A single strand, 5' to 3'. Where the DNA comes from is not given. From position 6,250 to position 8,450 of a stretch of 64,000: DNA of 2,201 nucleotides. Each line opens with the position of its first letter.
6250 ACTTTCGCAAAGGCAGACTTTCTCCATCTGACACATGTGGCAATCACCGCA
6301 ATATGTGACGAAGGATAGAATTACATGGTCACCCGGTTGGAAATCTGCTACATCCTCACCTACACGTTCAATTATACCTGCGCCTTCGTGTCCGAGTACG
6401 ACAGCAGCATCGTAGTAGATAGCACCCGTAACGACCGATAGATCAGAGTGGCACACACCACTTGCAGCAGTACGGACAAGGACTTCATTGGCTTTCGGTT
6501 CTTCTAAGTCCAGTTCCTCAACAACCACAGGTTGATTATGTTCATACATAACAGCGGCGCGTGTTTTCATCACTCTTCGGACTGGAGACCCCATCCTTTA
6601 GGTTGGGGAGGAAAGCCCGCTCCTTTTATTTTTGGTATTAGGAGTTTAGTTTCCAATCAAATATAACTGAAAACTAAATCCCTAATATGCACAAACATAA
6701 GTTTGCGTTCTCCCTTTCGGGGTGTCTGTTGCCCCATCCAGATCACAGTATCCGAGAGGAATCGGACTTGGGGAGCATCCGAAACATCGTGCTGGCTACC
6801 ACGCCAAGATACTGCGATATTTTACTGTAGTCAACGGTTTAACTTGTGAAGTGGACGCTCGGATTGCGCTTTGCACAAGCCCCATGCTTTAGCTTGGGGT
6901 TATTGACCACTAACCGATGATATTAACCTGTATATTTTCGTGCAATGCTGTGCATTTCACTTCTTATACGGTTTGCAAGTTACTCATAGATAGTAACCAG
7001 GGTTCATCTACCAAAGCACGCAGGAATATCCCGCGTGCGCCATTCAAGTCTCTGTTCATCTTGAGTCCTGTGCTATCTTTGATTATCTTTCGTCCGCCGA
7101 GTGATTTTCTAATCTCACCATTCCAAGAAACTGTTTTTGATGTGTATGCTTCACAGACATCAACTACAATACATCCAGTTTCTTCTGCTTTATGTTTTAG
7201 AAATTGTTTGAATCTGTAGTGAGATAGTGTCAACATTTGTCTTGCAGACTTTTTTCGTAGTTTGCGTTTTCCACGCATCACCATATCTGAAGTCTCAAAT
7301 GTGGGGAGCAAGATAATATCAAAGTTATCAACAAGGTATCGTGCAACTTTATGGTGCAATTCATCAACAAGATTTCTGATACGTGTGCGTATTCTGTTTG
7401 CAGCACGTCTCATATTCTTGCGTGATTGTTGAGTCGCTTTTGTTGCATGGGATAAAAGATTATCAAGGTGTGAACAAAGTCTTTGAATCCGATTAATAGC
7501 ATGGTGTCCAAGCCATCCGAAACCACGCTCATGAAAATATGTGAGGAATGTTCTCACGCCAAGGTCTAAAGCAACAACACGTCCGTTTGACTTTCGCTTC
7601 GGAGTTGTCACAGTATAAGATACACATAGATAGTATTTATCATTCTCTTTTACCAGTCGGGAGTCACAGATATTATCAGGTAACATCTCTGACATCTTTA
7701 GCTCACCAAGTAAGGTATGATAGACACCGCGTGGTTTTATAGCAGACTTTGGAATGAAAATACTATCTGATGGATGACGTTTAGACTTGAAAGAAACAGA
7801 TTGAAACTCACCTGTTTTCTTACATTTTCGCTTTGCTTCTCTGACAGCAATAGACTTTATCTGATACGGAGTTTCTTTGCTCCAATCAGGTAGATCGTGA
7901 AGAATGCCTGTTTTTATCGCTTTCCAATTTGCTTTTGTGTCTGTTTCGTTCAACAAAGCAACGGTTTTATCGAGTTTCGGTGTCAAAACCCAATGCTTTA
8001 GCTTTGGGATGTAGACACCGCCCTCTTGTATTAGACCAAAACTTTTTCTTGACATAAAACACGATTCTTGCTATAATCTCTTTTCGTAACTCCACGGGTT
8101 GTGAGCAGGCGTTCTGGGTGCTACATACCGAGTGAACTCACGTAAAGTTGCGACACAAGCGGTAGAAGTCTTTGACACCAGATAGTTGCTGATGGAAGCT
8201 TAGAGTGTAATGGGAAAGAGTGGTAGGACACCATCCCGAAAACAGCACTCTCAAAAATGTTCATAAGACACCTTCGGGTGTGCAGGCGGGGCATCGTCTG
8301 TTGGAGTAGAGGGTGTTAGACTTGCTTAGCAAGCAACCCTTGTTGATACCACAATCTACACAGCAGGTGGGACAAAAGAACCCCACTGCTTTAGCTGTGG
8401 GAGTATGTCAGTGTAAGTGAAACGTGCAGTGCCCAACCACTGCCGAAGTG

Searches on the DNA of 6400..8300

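Call 75: search_rna_families(source=window, start=6400, end=8300, threshold=evalue, max_evalue=1)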
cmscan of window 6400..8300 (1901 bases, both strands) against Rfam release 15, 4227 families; matches with E-value up to 1: 2.
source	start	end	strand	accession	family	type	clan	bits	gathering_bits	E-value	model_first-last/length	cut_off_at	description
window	6697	6907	-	RF02033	HEARO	Gene;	-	30.5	83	0.00055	1-211/211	no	HNH endonuclease-associated RNA and ORF (HEARO) RNA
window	6624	6700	+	RF00972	mir-651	Gene; miRNA;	-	20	106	0.94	1-86/86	no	mir-651 microRNA precursor family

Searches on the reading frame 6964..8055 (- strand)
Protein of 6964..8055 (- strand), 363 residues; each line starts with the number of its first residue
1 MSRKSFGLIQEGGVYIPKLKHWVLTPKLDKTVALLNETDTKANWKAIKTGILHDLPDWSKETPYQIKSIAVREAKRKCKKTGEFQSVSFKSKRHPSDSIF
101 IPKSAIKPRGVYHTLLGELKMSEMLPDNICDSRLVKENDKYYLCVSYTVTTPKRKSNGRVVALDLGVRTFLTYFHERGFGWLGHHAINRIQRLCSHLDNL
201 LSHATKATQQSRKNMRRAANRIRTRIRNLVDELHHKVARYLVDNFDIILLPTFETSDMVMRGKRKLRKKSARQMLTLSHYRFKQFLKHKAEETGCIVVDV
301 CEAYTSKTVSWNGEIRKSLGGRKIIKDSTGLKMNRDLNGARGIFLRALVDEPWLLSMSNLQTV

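Call 35: search_protein_families(library=pfam, proteins=[window:6964-8055:-], max_evalue=0.01)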
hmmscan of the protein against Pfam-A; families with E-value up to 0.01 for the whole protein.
window:6964-8055:- (363 aa): 2 families
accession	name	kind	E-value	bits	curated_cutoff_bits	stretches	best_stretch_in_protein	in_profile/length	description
PF07282.18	Cas12f1-like_TNB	-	1.9e-14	54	26.3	1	279-343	1-60/60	Cas12f1-like, TNB domain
PF01385.25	OrfB_IS605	-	7.8e-09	36.2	30.5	1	145-248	4-106/120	Probable transposase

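Call 76: search_solved_structures(query=window:6964-8055:-, max_evalue=0.001)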
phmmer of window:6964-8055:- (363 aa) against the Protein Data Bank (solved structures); distinct sequences matched with E-value up to 0.001: 6.
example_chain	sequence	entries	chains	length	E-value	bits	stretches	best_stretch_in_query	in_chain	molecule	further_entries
9b0l_P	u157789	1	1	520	3.2e-18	69.4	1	136-353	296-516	TnpB-like protein L79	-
8j1j_A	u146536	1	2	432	7e-09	38.7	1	137-345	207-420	Transposase IS605 OrfB C-terminal domain-containing protein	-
8j12_A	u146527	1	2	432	1.2e-08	37.9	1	129-345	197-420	Transposase IS605 OrfB C-terminal domain-containing protein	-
8j3r_A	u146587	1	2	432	1.4e-08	37.7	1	131-345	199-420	Transposase IS605 OrfB C-terminal domain-containing protein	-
7wju_A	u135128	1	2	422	7.1e-08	35.4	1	130-345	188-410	OrfB_Zn_ribbon domain-containing protein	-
8dzj_A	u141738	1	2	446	8.3e-08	35.2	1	130-345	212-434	OrfB_Zn_ribbon domain-containing protein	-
